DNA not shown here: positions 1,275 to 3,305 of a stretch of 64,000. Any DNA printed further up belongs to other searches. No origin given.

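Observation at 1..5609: A/V-type ATPase operon in an actinobacterium that also carries a complete F1Fo operon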

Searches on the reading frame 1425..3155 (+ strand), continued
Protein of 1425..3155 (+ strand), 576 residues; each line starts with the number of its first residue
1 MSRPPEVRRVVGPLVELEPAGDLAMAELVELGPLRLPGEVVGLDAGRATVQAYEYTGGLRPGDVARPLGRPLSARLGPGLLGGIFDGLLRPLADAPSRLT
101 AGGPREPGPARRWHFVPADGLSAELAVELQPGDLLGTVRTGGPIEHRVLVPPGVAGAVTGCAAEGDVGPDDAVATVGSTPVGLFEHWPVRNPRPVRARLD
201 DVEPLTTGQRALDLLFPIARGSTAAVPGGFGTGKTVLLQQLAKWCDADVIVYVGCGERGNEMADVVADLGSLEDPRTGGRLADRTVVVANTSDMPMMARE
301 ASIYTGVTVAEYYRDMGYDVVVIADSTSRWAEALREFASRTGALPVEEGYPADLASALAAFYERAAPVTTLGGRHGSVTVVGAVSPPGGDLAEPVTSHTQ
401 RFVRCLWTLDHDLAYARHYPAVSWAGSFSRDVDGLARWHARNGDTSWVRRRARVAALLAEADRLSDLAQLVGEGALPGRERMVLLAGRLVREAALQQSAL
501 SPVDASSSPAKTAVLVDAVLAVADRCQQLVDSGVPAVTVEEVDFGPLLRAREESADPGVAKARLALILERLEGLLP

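Call 9: find_encoding_contigs(protein=P0001, flank=10000, max_places=3)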
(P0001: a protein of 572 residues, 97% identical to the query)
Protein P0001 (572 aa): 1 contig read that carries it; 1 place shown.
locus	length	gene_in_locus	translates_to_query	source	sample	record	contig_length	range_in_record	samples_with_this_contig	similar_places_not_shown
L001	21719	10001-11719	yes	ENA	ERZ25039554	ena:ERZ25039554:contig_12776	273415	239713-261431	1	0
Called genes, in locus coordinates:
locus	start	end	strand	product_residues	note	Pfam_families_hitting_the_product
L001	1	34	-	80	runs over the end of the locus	-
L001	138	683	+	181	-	PF00583:Acetyltransf_1, PF13302:Acetyltransf_3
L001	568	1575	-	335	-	-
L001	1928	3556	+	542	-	PF04122:CW_binding_2, PF00413:Peptidase_M10 (weak)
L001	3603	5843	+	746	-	PF04879:Molybdop_Fe4S4, PF00384:Molybdopterin, PF01568:Molydop_binding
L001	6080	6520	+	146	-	-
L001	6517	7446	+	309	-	-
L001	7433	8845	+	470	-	PF01496:V_ATPase_I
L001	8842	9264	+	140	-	-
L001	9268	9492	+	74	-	-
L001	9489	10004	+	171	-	-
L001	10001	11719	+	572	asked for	PF02874:ATP-synt_ab_N (weak), PF16886:ATP-synt_ab_Xtn, PF00006:ATP-synt_ab, PF22919:ATP-synt_VA_C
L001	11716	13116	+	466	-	PF02874:ATP-synt_ab_N, PF00006:ATP-synt_ab, PF22919:ATP-synt_VA_C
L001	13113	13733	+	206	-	PF01813:ATP-synt_D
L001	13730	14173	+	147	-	PF00582:Usp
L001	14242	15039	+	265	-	PF00378:ECH_1, PF16113:ECH_2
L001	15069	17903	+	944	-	PF00690:Cation_ATPase_N, PF00122:E1-E2_ATPase, PF13246:Cation_ATPase, PF00702:Hydrolase, PF12710:HAD (weak), PF08282:Hydrolase_3 (weak), PF00689:Cation_ATPase_C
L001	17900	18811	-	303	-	PF00916:Sulfate_transp, PF01740:STAS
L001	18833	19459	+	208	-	-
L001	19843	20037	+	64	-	-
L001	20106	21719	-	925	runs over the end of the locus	PF13191:AAA_16, PF00196:GerE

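Call 11: search_protein_families(library=pfam, proteins=[L001:6080-6520:+, L001:6517-7446:+, L001:7433-8845:+, L001:8842-9264:+, L001:9268-9492:+, L001:9489-10004:+, L001:3603-5843:+], max_evalue=0.1)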
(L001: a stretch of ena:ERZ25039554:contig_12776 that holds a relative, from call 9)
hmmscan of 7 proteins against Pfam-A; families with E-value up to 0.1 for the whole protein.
L001:6080-6520:+ (146 aa): 0 families

L001:6517-7446:+ (309 aa): 1 family
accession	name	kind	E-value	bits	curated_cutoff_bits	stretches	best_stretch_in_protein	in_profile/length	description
PF01992.21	vATP-synt_AC39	-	0.024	14.4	29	1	11-100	4-96/339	ATP synthase (C/AC39) subunit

L001:7433-8845:+ (470 aa): 1 family
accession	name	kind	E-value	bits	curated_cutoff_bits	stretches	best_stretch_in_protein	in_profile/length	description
PF01496.24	V_ATPase_I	-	7.6e-20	70.9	30.7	2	104-207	305-413/815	V-type ATPase 116kDa subunit family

L001:8842-9264:+ (140 aa): 1 family
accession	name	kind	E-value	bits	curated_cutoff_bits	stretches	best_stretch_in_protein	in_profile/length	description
PF00137.26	ATP-synt_C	-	3.5e-16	59.6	24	1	77-136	1-60/60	ATP synthase subunit C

L001:9268-9492:+ (74 aa): 2 families
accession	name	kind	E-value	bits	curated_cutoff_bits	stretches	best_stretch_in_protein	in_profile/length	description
PF01990.22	ATP-synt_F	-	0.0011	19.7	23.5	1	4-73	1-74/91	ATP synthase (F/14-kDa) subunit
PF02983.19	Pro_Al_protease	-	0.059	13.9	23.4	1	21-65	13-56/59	Alpha-lytic protease prodomain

L001:9489-10004:+ (171 aa): 2 families
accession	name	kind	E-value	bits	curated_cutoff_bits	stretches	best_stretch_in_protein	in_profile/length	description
PF11068.13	YlqD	-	0.0067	17.2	27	1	20-98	9-88/131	YlqD protein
PF25212.1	HVO_A0114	-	0.065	13.5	27.6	1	11-54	14-57/84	HVO_A0114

L001:3603-5843:+ (746 aa): 3 families
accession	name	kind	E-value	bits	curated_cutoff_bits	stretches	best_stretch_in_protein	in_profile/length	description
PF00384.28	Molybdopterin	-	5.5e-27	95.2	24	1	60-443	1-312/353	Molybdopterin oxidoreductase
PF01568.27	Molydop_binding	-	3.2e-21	75.9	26.8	1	620-736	1-106/110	Molydopterin dinucleotide binding domain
PF04879.21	Molybdop_Fe4S4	-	3.6e-09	36.9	22.7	1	9-52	7-50/55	Molybdopterin oxidoreductase Fe4S4 domain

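Call 12: search_protein_families(library=ncbifam, proteins=[L001:6080-6520:+, L001:6517-7446:+, L001:7433-8845:+], max_evalue=0.1)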
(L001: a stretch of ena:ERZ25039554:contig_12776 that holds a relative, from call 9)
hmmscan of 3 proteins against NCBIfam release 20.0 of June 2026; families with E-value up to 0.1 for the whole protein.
L001:6080-6520:+ (146 aa): 2 families
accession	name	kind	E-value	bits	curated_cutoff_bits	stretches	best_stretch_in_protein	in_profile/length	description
NF005606.0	PRK07352.1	equivalog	0.029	14.1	137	0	30-91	66-127/175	F0F1 ATP synthase subunit B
NF005198.1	PRK06669.1-3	equivalog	0.08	12.1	200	1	43-131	45-136/299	flagellar assembly protein FliH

L001:6517-7446:+ (309 aa): 0 families

L001:7433-8845:+ (470 aa): 9 families
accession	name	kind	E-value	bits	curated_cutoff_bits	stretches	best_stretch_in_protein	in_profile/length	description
NF004430.0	PRK05771.2-4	equivalog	9.6e-35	120.3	670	1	88-457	257-637/646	V-type ATP synthase subunit I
NF004434.0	PRK05771.3-3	equivalog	6.9e-32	110.7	777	1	156-464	338-682/686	V-type ATP synthase subunit I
NF004427.0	PRK05771.1-1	equivalog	7.2e-26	91.1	942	1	104-459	301-652/668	V-type ATP synthase subunit I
NF004428.0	PRK05771.2-1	equivalog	3.3e-24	85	766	1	100-458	299-670/680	V-type ATP synthase subunit I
NF004433.0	PRK05771.3-2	equivalog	9.3e-21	73.8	1173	2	363-457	594-693/701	V-type ATP synthase subunit I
NF004435.0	PRK05771.3-4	equivalog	2.1e-17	62.7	1410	2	363-456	596-693/701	V-type ATP synthase subunit I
NF004431.0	PRK05771.2-5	equivalog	8.7e-16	57.5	851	2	107-244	240-379/649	V-type ATP synthase subunit I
NF004432.0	PRK05771.3-1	equivalog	1.5e-15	56.6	1044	2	97-205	257-365/643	V-type ATP synthase subunit I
NF004429.0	PRK05771.2-2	equivalog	4.2e-10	39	799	1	130-246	262-379/608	V-type ATP synthase subunit I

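Call 17: find_related_loci(query=A1, collection=genome_contigs, flank=10000)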
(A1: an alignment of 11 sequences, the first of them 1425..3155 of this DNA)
Query A1 (576 aa) in genome_contigs; peptide patterns used: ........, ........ (x = any residue, [..] = any of these).
600 stretches matched a pattern (row limit reached: there are more); 596 encode a relative of the query (tblastn E <= 1e-3); the best 80 are kept; 80 distinct loci.
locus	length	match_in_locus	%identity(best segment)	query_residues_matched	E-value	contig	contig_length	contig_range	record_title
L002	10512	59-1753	68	7-574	0e+0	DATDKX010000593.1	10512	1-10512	MAG TPA_asm: Propionibacteriaceae bacterium isolate SMAG_U369 k141_2454766, whole genome shotgun sequence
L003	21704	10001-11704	69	4-574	0e+0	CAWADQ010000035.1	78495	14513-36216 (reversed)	MAG: uncultured Actinomycetota bacterium isolate MFD00822.bin.3.117 genome assembly, contig: contig_29187, whole genome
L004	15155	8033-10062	64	7-574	0e+0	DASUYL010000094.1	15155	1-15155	MAG TPA_asm: Jiangellaceae bacterium isolate SMAG_U1894 k141_1819661, whole genome shotgun sequence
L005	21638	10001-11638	67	5-554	0e+0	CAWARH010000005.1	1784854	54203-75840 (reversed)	MAG: uncultured Actinomycetota bacterium isolate MFD02581.bin.1.270 genome assembly, contig: contig_2382, whole genome s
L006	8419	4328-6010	68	12-574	0e+0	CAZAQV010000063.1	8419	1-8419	MAG TPA_asm: uncultured Polyangiales bacterium isolate SRP321284_co1_289 genome assembly, contig: NODE_11535_length_8419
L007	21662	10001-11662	66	5-563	0e+0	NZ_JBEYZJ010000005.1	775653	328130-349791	Nocardia sp. NPDC046473 NPDC046473_79_H7.ctg-0005, whole genome shotgun sequence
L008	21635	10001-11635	67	5-553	0e+0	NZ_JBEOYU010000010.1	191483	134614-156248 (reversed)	Streptomyces sp. NPDC001832 NPDC001832_79_D1.ctg-0010, whole genome shotgun sequence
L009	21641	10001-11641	68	3-554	0e+0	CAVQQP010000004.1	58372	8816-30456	MAG: uncultured Actinomycetes bacterium isolate MFD09848.bin.1.116 genome assembly, contig: contig_14795, whole genome s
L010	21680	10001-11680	65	7-571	0e+0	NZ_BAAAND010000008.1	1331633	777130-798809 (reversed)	Kribbella karoonensis strain JCM 14304 sequence08, whole genome shotgun sequence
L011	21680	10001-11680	69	12-574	0e+0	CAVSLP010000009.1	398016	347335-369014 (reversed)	MAG: uncultured Actinomycetota bacterium isolate MFD01721.bin.1.60 genome assembly, contig: contig_29883, whole genome s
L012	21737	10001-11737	67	3-576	0e+0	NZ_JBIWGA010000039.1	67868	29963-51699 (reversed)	Streptomyces sp. NPDC096132 NPDC096132_262_A12.ctg-0039, whole genome shotgun sequence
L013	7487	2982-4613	67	7-555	0e+0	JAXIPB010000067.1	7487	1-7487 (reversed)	MAG: Micromonosporaceae bacterium isolate Fractures_MAG_08 c_000000134834, whole genome shotgun sequence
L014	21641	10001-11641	67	9-563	0e+0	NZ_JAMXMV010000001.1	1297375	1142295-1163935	Actinoallomurus soli strain WRP6H-15 NODE_1_length_1297375_cov_13.469723, whole genome shotgun sequence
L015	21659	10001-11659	69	7-561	0e+0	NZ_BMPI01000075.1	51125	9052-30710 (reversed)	Dactylosporangium sucinum strain JCM 19831 sequence075, whole genome shotgun sequence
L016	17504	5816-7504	66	7-574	0e+0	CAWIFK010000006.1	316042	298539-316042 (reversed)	MAG: uncultured Actinomycetota bacterium isolate MFD01721.bin.2.71 genome assembly, contig: contig_29714, whole genome s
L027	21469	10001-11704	68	7-576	0e+0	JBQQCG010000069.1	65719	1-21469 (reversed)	Streptomyces sp. 2A115 contig_69, whole genome shotgun sequence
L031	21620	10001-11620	66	7-552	0e+0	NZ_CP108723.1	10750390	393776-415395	Streptomyces sp. NBC_00996 chromosome, complete genome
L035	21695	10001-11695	63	7-574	0e+0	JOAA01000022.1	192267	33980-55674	Rhodococcus rhodnii strain NRRL B-16535 contig22.1, whole genome shotgun sequence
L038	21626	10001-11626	66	5-552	0e+0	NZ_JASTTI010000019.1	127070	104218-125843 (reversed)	Streptomyces kutzneri strain DSM 40907 NODE_19_length_127070_cov_68.427743, whole genome shotgun sequence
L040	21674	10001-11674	65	1-563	0e+0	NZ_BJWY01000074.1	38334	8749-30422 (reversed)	Nocardia seriolae NBRC 15557 sequence074, whole genome shotgun sequence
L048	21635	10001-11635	66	4-554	0e+0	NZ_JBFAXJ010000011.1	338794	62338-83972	Streptomyces sp. NPDC051985 NPDC051985_50_D8.ctg-0011, whole genome shotgun sequence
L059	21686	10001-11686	61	7-571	0e+0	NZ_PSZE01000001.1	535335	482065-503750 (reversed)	Nocardia nova strain MDA0897 NODE_1_length_535395_cov_22.0262, whole genome shotgun sequence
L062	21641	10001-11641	65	7-554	0e+0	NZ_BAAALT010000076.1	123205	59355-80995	Luedemannella flava strain JCM 13250 sequence076, whole genome shotgun sequence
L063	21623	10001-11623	67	6-552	0e+0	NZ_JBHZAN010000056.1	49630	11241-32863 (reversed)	Streptomyces sp. NPDC059224 NPDC059224_T44_D10.ctg-0056, whole genome shotgun sequence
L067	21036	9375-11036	62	7-574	0e+0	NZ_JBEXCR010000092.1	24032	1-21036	Nonomuraea sp. NPDC005650 NPDC005650_291_G6.ctg-0092, whole genome shotgun sequence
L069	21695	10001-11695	62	7-574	0e+0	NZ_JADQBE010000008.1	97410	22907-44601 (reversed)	MAG: Demequina sp. isolate Soudan_13_2 NODE_141_length_97410_cov_11.903765, whole genome shotgun sequence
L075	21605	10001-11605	65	7-554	0e+0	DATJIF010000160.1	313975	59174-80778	MAG TPA_asm: Actinospica sp. isolate SMAG_U15531 k141_11701008, whole genome shotgun sequence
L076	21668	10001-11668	65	4-564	0e+0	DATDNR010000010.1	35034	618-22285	MAG TPA_asm: Marmoricola sp. isolate SMAG_U442 k141_617890, whole genome shotgun sequence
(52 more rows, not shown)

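Call 25: search_solved_structures(query=A2, max_evalue=1, show_alignments=1)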
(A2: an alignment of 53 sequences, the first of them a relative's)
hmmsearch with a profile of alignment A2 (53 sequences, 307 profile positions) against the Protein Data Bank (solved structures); distinct sequences matched with E-value up to 1: 0.
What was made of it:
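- Tried and rejected: A profile of the C/d homologues found nothing among solved-structure sequences (call 25).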

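Call 26: search_solved_structures(query=A3, max_evalue=5)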
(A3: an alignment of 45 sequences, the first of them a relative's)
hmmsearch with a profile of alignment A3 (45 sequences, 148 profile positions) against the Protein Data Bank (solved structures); distinct sequences matched with E-value up to 5: 51.
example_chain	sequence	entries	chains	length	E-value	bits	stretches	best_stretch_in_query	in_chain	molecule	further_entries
6qum_I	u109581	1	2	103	3.1e-09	40.3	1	41-136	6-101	V-type ATP synthase, subunit (VAPC-THERM)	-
3j0j_I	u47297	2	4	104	3.2e-09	40.3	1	41-136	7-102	V-type ATP synthase, subunit (VAPC-THERM)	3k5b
3v6i_B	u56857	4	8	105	3.3e-09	40.3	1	41-136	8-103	V-type ATP synthase, subunit (VAPC-THERM) | V-type ATPase subunit G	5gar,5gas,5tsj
5y5x_I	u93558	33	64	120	5e-09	39.7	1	41-136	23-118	V-type ATP synthase, subunit (VAPC-THERM) | V-type ATP synthase subunit G | V-type ATP synthase, subunit G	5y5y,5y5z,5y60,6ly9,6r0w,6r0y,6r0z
2dm9_A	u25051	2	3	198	5.7e-05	26.5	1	51-144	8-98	V-type ATP synthase subunit E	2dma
4uos_A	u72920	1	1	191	6.8e-05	26.2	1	49-146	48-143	DESIGNED HELICAL BUNDLE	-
4dt0_A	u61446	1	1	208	8.6e-05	25.9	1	51-144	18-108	V-type ATP synthase subunit E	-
9o19_X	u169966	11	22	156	0.00053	23.3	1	44-124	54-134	ATP synthase subunit b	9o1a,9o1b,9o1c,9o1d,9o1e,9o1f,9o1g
2kk7_A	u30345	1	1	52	0.00084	22.7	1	48-90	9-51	V-type ATP synthase subunit E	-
1l2p_A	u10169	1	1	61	0.001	22.4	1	56-109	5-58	ATP Synthase B Chain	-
36qu_H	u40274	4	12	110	0.0015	21.9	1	45-136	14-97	V-type proton ATPase subunit G1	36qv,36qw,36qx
9itj_U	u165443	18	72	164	0.0022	21.4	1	48-137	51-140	ATP synthase subunit b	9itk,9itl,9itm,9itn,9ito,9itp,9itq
8dbw_X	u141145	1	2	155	0.0022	21.3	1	43-133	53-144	ATP synthase subunit b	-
6oqt_X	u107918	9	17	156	0.0029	21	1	43-133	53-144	ATP synthase subunit b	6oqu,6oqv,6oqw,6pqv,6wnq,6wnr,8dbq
6oqr_X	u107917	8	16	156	0.0029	21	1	43-133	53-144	ATP synthase subunit b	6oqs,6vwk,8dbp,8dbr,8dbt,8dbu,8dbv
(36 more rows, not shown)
